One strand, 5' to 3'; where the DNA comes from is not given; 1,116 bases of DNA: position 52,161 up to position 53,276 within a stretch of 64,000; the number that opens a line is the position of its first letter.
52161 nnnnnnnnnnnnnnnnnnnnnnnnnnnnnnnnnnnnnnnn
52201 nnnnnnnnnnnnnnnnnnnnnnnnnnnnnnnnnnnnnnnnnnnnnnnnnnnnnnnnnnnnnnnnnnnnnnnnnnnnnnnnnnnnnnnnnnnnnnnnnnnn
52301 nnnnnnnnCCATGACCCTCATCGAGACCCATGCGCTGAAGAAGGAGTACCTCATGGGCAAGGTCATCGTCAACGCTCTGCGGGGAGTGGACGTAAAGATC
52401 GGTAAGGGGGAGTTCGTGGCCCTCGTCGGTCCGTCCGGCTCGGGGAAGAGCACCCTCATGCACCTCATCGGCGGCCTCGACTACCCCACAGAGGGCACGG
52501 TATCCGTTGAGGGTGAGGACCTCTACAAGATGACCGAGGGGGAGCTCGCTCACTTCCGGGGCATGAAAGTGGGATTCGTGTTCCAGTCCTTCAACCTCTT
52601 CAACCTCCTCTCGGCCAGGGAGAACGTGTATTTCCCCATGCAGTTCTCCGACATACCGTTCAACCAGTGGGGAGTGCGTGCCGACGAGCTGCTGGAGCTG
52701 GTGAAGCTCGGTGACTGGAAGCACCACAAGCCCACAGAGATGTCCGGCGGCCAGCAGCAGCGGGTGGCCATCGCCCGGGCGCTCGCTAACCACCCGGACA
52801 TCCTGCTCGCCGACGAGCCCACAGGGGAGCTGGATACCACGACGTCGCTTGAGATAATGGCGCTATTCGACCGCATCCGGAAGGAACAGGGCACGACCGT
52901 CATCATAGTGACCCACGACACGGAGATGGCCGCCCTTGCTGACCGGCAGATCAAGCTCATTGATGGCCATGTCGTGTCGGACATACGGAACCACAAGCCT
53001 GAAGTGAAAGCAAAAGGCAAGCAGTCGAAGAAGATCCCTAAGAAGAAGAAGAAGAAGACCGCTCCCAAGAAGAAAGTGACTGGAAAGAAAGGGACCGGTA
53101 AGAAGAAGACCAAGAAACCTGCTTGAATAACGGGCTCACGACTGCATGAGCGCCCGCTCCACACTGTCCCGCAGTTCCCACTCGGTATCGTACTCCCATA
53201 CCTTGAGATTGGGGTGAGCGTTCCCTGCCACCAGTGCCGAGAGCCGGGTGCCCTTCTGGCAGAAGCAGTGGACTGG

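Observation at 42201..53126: Tandem, rearranged duplication of a five-gene envelope cassette: membrane wHTH + small TM protein + CARDB-like surface protein + MacB/FtsX ABC exporter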

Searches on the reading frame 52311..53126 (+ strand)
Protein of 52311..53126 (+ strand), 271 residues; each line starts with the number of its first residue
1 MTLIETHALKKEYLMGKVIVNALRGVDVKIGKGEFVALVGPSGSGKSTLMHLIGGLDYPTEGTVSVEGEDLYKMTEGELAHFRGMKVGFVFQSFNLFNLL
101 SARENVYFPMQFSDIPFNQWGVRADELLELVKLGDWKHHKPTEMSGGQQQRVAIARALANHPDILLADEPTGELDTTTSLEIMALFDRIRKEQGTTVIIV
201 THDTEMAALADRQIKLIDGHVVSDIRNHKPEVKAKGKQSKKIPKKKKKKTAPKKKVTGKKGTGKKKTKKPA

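Call 3: search_protein_families(library=pfam, proteins=[window:52311-53126:+], max_evalue=0.01)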
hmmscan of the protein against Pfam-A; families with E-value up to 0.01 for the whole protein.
window:52311-53126:+ (271 aa): 6 families
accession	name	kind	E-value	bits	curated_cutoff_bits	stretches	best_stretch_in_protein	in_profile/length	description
PF00005.33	ABC_tran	-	2.4e-36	125.8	25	1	23-171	1-136/137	ABC transporter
PF02463.25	SMC_N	-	2.6e-07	30.8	40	1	140-217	133-212/220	RecF/RecN/SMC N terminal domain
PF13304.12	AAA_21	-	9.6e-06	26.3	27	0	35-56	1-22/304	AAA domain, putative AbiEii toxin, Type IV TA system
PF13481.12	AAA_25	-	0.00081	19.5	27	0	30-50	30-50/195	AAA domain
PF13555.12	AAA_29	-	0.001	19.2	27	1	25-50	14-39/61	P-loop containing region of AAA domain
PF13191.12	AAA_16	-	0.0067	17.4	32.6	1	27-53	18-44/167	AAA ATPase domain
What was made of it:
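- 52311..53126 (+): B3: ABC ATPase with a very Lys-rich tail (18 K in 30 residues). Pfam ABC_tran 125.8 bits (call 3).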

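Call 4: search_protein_families(library=ncbifam, proteins=[window:52311-53126:+], max_evalue=0.01)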
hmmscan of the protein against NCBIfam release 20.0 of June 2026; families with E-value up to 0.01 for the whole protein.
window:52311-53126:+ (271 aa): 193 families (the best 25 are shown)
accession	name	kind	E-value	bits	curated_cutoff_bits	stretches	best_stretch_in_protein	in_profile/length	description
TIGR02211.1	LolD_lipo_ex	equivalog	4.6e-67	225.7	307.75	1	3-221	1-219/221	lipoprotein-releasing ABC transporter ATP-binding protein LolD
NF007826.0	PRK10535.1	equivalog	1.6e-63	215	966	1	2-239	3-239/648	macrolide ABC transporter ATP-binding protein/permease MacB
TIGR02673.1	FtsE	equivalog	2.2e-60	204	264.85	1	4-218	2-212/214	cell division ATP-binding protein FtsE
TIGR02982.1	heterocyst_DevA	subfamily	1.3e-59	201.4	295.8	1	5-221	3-219/220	ABC exporter ATP-binding subunit, DevA family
NF008639.0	PRK11629.1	equivalog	1.8e-59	201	360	1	3-224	6-227/234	lipoprotein-releasing ABC transporter ATP-binding protein LolD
NF007879.0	PRK10584.1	equivalog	4.8e-59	199.8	336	1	3-221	6-224/228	putative ABC transporter ATP-binding protein YbbA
NF038007.1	ABC_ATP_DarD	equivalog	2e-57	194.1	375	1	6-220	4-217/218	darobactin export ABC transporter ATP-binding protein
TIGR03608.1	L_ocin_972_ABC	subfamily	1.8e-51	174.5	254.85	1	21-216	12-206/206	putative bacteriocin export ABC transporter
TIGR02315.1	ABC_phnC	equivalog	1.1e-50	172.3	266.1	1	4-225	2-228/243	phosphonate ABC transporter ATP-binding protein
NF040933.2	ABC_arch_GlcV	equivalog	6.2e-50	170.1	450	1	4-221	3-220/357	glucose ABC transporter ATP-binding protein GlcV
TIGR01186.1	proV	subfamily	1.5e-49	169.1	326.6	1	22-222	8-209/363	betaine/proline/choline family ABC transporter ATP-binding protein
TIGR00968.1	3a0106s01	subfamily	2.7e-48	164.6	342.75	1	20-221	13-209/237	sulfate ABC transporter ATP-binding protein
TIGR03265.1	PhnT2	equivalog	1.1e-47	163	457.7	1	20-220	17-212/353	putative 2-aminoethylphosphonate ABC transporter ATP-binding protein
TIGR04521.1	ECF_ATPase_2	equivalog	4.3e-47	160.5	330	1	9-227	6-229/279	energy-coupling factor transporter ATPase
TIGR04520.1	ECF_ATPase_1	equivalog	1.2e-46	159.3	315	1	5-225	2-218/269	energy-coupling factor transporter ATPase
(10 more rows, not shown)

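Call 88: search_protein_families(library=padloc, proteins=[window:52311-53126:+], max_evalue=0.001)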
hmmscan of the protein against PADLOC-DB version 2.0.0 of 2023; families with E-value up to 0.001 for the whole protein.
window:52311-53126:+ (271 aa): 7 families
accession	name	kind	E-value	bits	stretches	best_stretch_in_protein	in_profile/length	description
PDLC04135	mad3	-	4.9e-35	119.8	2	130-233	250-356/374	mads_3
PDLC04140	mad8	-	1.2e-09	36.1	1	22-209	16-237/314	mads_8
PDLC02335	AbiLi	-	1.8e-06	25.3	1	136-216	175-250/326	AbiLi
PDLC02980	AriA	-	2.1e-06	26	0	35-56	1-22/304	-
PDLC03865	LmuB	-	1.5e-05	21.4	0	155-207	920-978/1007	-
PDLC03859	LmuB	-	0.00029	18.2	0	26-53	17-44/611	-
PDLC02914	ATPase-Toprim_I-B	-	0.00055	17.2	0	152-209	193-250/443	-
